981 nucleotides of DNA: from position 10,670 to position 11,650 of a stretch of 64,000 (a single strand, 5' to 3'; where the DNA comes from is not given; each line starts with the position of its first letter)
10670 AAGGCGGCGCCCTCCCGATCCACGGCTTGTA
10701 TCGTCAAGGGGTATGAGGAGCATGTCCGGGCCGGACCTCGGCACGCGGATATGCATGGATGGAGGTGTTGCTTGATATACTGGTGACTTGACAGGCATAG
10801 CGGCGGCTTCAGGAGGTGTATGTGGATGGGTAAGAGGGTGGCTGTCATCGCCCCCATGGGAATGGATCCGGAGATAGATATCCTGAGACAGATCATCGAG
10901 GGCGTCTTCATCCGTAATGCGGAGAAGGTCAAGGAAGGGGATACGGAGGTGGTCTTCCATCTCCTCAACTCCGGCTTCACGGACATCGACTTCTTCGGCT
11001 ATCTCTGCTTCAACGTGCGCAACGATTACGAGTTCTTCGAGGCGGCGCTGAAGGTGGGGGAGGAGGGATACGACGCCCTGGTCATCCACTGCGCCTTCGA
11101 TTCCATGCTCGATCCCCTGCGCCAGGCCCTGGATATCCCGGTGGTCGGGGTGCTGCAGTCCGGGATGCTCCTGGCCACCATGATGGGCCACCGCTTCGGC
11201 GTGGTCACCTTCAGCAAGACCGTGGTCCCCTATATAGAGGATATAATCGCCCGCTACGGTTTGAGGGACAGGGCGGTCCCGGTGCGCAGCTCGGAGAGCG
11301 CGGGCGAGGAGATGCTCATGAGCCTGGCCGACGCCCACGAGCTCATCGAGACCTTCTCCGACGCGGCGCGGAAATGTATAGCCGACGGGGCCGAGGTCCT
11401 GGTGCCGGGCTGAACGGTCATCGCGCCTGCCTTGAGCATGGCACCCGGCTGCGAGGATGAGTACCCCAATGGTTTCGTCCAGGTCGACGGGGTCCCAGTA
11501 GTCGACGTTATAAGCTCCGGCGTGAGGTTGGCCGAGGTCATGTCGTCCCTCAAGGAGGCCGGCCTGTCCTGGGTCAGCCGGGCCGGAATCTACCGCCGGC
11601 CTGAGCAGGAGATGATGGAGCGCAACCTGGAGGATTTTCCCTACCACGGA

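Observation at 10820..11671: Asp/Glu/hydantoin-racemase-family gene with UGA exactly at the second catalytic-cysteine signature: candidate selenoprotein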

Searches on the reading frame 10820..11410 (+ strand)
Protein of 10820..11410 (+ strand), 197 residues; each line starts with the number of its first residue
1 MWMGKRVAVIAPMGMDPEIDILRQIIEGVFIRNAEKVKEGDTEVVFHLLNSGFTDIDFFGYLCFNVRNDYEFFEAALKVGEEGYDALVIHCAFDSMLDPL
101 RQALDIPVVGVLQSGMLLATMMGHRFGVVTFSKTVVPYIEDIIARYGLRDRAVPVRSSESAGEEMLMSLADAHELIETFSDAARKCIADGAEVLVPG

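Call 14: find_related_loci(query=A1, collection=genome_contigs, flank=10000)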
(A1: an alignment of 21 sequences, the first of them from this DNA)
Query A1 (197 aa) in genome_contigs; peptide patterns used: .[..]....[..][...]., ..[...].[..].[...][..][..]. (x = any residue, [..] = any of these).
109 stretches matched a pattern; 11 encode a relative of the query (tblastn E <= 1e-3); 11 distinct loci.
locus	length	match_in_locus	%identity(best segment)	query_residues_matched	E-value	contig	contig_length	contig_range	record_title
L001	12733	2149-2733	73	3-197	2e-97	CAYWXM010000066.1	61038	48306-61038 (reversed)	MAG TPA_asm: uncultured Actinomycetota bacterium isolate SRP067234_co1_219 genome assembly, contig: k99_859345, whole ge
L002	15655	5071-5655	73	3-197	5e-96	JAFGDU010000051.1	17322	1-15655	MAG: Actinomycetota bacterium isolate Zod_Metabat.1188 k87_3814637, whole genome shotgun sequence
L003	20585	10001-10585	73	3-197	5e-95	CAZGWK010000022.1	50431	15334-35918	MAG TPA_asm: uncultured Actinomycetota bacterium isolate SRP141376_co1_17 genome assembly, contig: NODE_1706_length_5043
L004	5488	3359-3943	64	3-197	8e-84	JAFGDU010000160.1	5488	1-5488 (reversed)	MAG: Actinomycetota bacterium isolate Zod_Metabat.1188 k87_13461239, whole genome shotgun sequence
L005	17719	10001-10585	59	3-197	9e-77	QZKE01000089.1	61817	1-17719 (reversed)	MAG: Actinobacteria bacterium isolate SURF_21 Ga0104751_1000596, whole genome shotgun sequence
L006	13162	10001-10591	50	1-197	2e-66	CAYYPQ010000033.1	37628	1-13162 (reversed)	MAG TPA_asm: uncultured Desulfobacteraceae bacterium isolate binchicken_co129_900 genome assembly, contig: NODE_2742_len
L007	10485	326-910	49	3-197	6e-65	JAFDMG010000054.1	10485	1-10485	MAG: Deltaproteobacteria bacterium isolate WB1_Bin_44 WB1_Bin_44_scaffold_20319, whole genome shotgun sequence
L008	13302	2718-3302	49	3-197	3e-64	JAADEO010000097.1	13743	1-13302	MAG: Deltaproteobacteria bacterium isolate L_MetaBat.226 contig-127_4801, whole genome shotgun sequence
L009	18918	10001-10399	29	68-197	3e-12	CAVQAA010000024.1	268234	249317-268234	MAG: uncultured Spirochaetota bacterium isolate MFD03726.bin.2.143 genome assembly, contig: contig_66484, whole genome s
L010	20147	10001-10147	41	73-119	6e-5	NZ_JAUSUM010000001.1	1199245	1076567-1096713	Salibacterium salarium strain DSM 16461 Ga0480549_01, whole genome shotgun sequence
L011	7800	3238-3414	37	81-135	2e-4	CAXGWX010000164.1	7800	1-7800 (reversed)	MAG TPA_asm: uncultured Bdellovibrionales bacterium isolate ERR594338_concoct_189 genome assembly, contig: ERZ11848501.1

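Call 15: find_related_loci(query=A1, collection=metagenome_contigs, flank=3000)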
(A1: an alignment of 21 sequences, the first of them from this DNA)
Query A1 (197 aa) in metagenome_contigs; peptide patterns used: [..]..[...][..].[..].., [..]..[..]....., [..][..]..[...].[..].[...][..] (x = any residue, [..] = any of these).
600 stretches matched a pattern (row limit reached: there are more); 18 encode a relative of the query (tblastn E <= 1e-3); 18 distinct loci.
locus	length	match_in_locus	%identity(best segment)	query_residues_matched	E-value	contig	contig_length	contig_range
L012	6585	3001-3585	81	3-197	2e-107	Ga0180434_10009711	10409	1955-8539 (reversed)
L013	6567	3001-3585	81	3-197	2e-107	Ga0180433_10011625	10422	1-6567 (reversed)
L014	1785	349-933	76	3-197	4e-105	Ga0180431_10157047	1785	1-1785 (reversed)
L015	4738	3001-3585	59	3-197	1e-77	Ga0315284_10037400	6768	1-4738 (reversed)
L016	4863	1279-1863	59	3-197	3e-77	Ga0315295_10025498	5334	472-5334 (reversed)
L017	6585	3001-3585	53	3-197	4e-70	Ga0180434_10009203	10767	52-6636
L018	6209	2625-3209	47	3-197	3e-59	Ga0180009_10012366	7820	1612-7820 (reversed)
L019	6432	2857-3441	47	3-197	1e-58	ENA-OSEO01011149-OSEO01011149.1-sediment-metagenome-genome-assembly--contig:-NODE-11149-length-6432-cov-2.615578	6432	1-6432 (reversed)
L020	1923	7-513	48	29-197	7e-55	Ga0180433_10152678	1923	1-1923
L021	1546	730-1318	43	2-197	6e-49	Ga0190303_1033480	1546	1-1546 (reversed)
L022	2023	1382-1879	43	32-197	5e-38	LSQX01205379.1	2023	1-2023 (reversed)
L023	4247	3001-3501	41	32-197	2e-36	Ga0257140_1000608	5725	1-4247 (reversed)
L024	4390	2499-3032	39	20-197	3e-36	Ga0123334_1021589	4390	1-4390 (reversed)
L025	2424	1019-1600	35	5-196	1e-31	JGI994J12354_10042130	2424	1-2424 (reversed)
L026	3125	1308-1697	38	68-197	4e-22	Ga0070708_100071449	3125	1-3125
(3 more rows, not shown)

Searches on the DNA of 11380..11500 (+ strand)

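Call 44: search_rna_families(source=window, start=11380, end=11500, threshold=evalue, max_evalue=10, show_alignments=2)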
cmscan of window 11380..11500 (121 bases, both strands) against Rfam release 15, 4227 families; matches with E-value up to 10: 2.
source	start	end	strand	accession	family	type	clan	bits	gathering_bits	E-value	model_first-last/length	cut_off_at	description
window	11396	11458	+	RF02926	DUF2693-FD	Gene; sRNA;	-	13.9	44.5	1.3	1-49/49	no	DUF2693-FD RNA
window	11397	11449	-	RF00835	mir-58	Gene; miRNA;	-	13.8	76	2.8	1-77/77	no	mir-58 microRNA precursor family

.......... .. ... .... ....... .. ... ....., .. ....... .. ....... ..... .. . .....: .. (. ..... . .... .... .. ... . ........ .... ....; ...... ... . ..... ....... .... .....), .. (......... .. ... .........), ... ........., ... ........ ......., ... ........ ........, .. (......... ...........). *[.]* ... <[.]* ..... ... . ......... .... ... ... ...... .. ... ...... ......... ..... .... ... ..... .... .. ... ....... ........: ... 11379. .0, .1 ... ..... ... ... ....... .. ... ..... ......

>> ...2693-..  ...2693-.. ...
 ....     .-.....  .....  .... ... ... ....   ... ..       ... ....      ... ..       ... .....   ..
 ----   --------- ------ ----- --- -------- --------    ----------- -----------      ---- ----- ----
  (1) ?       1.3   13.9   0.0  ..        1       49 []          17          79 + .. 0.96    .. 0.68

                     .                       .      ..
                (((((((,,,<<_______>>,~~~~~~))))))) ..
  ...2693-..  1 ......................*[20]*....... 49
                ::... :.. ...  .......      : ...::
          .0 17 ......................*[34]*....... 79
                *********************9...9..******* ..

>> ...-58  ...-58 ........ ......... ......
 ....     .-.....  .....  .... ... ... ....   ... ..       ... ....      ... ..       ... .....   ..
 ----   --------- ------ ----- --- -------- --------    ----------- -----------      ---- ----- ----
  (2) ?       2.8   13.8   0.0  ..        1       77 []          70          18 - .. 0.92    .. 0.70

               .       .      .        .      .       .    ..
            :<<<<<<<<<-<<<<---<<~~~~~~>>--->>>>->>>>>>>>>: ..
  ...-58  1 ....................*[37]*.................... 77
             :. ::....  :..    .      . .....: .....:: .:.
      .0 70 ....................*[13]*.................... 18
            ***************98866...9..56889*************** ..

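Call 80: build_rna_model(alignment_id=A4, structure=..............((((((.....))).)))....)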
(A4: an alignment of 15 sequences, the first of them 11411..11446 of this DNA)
Model R1 built from alignment A4 (15 sequences, 36 columns); structure: as given.
model positions 36; base pairs 6; branch points 0; effective number of sequences 15; information 1.371 bits per position. Calibrated on 0.2 Mb of random sequence (short: E-values are rough).
structure used (alignment columns):
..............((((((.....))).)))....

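Call 81: search_with_rna_model(model_id=R1, sources=[window, L001, L002, L003, L004, L005, L006, L007, L008, L009, L012, L015, L017, L018, L019, L020, L021, L022, L023, L024, L025, L026, L028, L029, L030, L032, L034, L036, L037, L038, L039, L040], max_evalue=10)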
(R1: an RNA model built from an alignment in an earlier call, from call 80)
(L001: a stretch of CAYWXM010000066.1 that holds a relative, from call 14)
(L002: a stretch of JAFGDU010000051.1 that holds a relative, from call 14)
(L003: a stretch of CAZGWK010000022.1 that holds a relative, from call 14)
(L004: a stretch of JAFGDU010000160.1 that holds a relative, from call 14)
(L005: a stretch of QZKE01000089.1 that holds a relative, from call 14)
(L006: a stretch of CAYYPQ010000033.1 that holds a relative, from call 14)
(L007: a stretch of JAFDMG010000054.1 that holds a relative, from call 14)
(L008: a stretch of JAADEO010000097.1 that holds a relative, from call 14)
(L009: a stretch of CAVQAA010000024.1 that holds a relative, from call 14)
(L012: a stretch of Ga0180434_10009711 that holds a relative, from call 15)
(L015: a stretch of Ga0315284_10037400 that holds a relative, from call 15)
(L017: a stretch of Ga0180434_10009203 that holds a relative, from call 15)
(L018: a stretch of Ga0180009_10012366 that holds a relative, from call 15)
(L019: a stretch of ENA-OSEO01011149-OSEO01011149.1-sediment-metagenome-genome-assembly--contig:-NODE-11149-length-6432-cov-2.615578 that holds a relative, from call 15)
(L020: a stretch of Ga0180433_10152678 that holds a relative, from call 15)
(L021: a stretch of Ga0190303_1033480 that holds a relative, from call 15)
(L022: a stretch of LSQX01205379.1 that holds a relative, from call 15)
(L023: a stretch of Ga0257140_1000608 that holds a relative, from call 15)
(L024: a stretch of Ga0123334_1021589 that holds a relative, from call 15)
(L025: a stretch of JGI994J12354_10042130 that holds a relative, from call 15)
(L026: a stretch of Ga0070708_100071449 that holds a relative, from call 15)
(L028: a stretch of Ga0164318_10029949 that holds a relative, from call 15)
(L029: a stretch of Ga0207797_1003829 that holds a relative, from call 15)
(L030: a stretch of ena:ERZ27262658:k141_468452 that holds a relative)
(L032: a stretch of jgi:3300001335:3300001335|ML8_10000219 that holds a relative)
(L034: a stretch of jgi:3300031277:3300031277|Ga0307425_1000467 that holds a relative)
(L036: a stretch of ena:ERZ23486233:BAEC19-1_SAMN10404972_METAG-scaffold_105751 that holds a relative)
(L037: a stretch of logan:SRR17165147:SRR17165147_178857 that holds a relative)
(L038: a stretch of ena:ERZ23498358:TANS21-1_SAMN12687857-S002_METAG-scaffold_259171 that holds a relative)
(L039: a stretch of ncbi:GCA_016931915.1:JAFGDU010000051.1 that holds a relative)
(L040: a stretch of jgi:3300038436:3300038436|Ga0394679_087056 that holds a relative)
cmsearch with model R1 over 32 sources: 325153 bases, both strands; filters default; matches with E-value up to 10: 26.
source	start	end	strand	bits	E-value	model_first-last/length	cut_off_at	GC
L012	3586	3621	+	59.9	3.6e-16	1-36/36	no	0.58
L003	10586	10621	+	59.7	4.3e-16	1-36/36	no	0.58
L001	2734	2769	+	59.1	6.5e-16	1-36/36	no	0.58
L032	4098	4133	+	59.1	6.5e-16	1-36/36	no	0.58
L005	10586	10621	+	59.1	6.5e-16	1-36/36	no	0.58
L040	8517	8552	+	59.1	6.5e-16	1-36/36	no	0.58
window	11411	11446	+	57.6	2e-15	1-36/36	no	0.64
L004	3944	3979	+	56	6.3e-15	1-36/36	no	0.53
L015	3586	3621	+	54.8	1.5e-14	1-36/36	no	0.56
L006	10592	10627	+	54.7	1.6e-14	1-36/36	no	0.58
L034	10586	10621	+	54.7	1.6e-14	1-36/36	no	0.58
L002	5656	5691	+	54.3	2e-14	1-36/36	no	0.61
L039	5656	5691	+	54.3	2e-14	1-36/36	no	0.61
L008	3303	3338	+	52.6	7.2e-14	1-36/36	no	0.64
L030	871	906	+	52.6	7.2e-14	1-36/36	no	0.64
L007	911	946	+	52.4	8.1e-14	1-36/36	no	0.61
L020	514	549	+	49.1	9.1e-13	1-36/36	no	0.61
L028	291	326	+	45.7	1e-11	1-36/36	no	0.53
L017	3586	3621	+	45.5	1.2e-11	1-36/36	no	0.56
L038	765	800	+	15.5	0.03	1-36/36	no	0.64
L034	19186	19203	-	13.5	0.13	1-36/36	no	0.39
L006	1919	1936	+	12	0.38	1-36/36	no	0.33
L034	1913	1930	+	12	0.38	1-36/36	no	0.33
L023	1637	1648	-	12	0.39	18-29/36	no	0.5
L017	3288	3302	-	7.5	9.6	15-33/36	no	0.73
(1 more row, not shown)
